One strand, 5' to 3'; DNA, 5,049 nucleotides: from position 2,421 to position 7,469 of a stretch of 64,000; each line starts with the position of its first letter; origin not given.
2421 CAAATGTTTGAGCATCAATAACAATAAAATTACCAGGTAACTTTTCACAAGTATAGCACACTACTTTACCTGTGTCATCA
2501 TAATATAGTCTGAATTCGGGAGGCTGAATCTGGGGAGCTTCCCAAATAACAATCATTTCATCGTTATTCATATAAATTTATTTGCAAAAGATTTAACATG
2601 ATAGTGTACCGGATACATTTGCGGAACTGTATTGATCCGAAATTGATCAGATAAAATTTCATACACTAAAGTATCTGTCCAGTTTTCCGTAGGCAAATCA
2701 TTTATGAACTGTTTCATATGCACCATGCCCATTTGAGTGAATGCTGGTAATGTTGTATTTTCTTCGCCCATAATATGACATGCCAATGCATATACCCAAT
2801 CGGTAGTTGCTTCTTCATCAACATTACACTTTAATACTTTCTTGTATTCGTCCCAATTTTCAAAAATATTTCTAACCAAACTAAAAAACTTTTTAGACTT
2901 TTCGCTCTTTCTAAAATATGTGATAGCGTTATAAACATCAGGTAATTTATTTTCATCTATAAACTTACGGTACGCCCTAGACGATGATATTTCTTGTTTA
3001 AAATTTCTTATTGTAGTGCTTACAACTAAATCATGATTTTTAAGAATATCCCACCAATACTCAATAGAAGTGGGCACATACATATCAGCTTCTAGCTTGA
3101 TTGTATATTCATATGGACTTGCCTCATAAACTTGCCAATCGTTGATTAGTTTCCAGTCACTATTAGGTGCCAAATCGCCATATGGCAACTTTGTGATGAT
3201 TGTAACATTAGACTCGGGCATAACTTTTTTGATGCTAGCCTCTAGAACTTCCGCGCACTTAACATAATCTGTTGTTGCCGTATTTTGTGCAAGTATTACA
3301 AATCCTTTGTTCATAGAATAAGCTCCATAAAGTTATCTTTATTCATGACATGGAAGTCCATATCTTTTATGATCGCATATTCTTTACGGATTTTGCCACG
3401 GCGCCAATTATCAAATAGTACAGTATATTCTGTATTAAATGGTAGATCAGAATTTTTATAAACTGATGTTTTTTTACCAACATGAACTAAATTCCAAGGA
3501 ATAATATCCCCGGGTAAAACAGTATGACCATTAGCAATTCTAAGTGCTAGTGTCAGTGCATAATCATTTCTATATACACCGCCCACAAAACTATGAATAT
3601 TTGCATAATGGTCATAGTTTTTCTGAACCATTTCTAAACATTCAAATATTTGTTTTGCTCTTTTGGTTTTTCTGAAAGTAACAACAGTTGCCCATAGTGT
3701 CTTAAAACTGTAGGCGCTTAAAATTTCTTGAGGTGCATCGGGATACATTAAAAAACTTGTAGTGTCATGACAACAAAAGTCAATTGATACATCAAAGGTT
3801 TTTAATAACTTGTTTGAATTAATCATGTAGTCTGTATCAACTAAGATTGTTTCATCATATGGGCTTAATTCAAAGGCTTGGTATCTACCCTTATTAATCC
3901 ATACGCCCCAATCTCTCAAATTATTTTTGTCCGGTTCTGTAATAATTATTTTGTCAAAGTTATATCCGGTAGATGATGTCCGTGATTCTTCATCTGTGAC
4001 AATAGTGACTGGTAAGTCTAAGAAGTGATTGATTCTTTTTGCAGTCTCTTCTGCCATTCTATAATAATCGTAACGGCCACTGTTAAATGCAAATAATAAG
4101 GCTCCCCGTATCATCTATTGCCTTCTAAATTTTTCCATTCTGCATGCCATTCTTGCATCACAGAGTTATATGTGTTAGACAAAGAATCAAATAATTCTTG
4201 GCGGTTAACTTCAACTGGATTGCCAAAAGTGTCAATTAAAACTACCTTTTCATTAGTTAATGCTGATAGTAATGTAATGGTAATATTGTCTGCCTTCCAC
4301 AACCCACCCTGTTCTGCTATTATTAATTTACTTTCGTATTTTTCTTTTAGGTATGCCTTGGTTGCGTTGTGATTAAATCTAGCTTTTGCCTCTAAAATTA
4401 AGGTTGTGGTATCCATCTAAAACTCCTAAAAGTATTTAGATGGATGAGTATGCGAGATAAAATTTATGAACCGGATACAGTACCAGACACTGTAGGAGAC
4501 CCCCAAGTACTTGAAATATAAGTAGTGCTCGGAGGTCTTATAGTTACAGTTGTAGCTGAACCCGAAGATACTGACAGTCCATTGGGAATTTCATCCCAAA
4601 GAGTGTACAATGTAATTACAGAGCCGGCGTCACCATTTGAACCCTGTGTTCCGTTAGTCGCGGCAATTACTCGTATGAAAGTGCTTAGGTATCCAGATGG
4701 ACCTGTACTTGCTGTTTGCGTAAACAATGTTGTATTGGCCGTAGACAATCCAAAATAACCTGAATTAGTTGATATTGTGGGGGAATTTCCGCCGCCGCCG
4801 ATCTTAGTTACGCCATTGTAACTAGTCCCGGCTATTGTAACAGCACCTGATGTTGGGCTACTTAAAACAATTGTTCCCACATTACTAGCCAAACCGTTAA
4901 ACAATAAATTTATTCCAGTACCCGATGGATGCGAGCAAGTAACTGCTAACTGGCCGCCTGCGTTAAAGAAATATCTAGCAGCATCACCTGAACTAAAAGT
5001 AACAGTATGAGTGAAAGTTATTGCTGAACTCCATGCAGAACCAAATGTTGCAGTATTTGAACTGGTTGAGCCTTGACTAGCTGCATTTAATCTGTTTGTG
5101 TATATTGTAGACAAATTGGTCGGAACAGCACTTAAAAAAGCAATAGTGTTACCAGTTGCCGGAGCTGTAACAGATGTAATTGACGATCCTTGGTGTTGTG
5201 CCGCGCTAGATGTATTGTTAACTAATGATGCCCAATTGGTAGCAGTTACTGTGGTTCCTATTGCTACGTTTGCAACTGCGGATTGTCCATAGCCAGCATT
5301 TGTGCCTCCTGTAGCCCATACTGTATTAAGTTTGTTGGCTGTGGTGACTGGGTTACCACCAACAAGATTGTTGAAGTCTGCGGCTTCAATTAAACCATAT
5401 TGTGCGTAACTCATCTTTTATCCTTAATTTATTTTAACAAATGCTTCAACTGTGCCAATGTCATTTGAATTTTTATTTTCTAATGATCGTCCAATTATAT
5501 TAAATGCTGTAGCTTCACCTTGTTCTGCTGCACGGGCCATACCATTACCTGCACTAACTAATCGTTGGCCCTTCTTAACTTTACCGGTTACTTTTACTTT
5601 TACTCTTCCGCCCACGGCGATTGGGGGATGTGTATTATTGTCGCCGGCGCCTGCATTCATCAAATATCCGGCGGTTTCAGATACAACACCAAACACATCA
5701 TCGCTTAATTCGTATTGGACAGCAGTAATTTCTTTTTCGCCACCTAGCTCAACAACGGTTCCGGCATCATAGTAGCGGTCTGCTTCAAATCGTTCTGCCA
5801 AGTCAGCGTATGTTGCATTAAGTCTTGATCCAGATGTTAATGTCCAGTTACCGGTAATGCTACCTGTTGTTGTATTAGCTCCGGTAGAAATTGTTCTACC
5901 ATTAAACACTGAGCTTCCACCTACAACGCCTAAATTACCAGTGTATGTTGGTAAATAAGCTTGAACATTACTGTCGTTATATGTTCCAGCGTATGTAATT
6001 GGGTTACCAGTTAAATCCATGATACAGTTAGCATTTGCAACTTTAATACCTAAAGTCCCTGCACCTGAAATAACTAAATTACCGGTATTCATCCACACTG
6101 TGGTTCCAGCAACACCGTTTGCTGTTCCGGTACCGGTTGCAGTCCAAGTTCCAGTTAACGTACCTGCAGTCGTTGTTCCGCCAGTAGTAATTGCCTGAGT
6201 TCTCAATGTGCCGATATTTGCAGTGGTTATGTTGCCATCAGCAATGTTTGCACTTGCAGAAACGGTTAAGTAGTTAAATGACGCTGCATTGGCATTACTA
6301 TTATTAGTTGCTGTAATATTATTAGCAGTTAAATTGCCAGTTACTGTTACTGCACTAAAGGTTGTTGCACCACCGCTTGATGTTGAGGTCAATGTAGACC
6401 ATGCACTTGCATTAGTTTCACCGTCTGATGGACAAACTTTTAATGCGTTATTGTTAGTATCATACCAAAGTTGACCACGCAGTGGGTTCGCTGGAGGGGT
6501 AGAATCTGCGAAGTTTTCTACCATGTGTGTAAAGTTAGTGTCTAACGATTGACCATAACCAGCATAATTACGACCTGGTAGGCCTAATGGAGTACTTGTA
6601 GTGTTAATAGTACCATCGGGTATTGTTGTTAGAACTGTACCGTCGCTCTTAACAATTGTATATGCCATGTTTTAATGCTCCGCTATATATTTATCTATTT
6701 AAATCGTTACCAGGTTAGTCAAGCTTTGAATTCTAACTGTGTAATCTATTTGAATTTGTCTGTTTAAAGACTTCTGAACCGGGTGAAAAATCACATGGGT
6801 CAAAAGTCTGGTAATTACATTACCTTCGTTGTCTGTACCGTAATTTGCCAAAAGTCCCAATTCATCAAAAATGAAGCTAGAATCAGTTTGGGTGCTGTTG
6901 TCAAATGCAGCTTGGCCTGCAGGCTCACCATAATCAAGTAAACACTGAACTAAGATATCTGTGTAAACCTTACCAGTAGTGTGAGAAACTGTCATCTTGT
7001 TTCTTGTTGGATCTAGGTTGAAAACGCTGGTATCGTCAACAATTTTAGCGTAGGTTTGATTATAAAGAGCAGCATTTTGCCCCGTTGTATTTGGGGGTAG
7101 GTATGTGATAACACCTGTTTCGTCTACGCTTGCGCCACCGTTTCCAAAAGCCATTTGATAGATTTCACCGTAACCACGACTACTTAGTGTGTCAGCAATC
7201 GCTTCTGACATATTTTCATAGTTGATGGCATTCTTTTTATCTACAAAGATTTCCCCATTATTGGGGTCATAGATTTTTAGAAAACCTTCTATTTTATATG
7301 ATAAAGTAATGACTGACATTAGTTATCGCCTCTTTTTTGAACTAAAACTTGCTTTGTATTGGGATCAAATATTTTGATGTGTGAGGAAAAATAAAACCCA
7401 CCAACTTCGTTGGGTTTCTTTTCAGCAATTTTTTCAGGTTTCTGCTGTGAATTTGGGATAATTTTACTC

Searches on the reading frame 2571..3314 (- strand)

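Call 98: search_protein_families(library=phrogs, proteins=[window:2571-3314:-], max_evalue=0.001)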
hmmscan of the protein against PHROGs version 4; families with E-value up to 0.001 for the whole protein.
window:2571-3314:- (248 aa): 1 family
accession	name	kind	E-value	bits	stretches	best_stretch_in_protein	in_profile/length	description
phrog_1903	-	unknown function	3.6e-07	30.8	1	4-184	6-187/261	-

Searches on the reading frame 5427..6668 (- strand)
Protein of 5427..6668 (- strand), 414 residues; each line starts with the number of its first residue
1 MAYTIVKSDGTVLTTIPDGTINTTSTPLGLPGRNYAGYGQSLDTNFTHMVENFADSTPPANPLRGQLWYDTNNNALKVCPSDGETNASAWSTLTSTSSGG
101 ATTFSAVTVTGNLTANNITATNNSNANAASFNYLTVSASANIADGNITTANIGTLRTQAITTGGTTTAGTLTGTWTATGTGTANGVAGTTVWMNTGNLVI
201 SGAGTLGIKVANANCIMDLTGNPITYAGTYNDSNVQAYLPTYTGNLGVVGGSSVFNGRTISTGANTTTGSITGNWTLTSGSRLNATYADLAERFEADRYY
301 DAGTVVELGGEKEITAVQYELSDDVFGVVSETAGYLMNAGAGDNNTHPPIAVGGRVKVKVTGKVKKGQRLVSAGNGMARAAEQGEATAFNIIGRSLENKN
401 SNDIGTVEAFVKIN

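Call 98: search_protein_families(library=phrogs, proteins=[window:5427-6668:-], max_evalue=0.001)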
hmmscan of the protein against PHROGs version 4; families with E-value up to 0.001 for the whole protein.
window:5427-6668:- (414 aa): 4 families
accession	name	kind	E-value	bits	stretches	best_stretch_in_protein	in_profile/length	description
phrog_6427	-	unknown function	5.8e-14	52.4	1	279-414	542-672/675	-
phrog_14394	-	head and packaging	5.2e-13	49.7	1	2-73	4-81/366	virion structural protein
phrog_22593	-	unknown function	3.5e-10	40.5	1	279-409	273-398/400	-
phrog_673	-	head and packaging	9.8e-08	33.2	1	302-407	32-126/260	head scaffolding protein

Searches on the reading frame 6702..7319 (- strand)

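Call 98: search_protein_families(library=phrogs, proteins=[window:6702-7319:-], max_evalue=0.001)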
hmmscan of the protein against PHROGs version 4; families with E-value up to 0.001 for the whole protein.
window:6702-7319:- (206 aa): 1 family
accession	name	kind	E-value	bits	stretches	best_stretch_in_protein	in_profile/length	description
phrog_11259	-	unknown function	1.2e-67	229.4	1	10-198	14-207/383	-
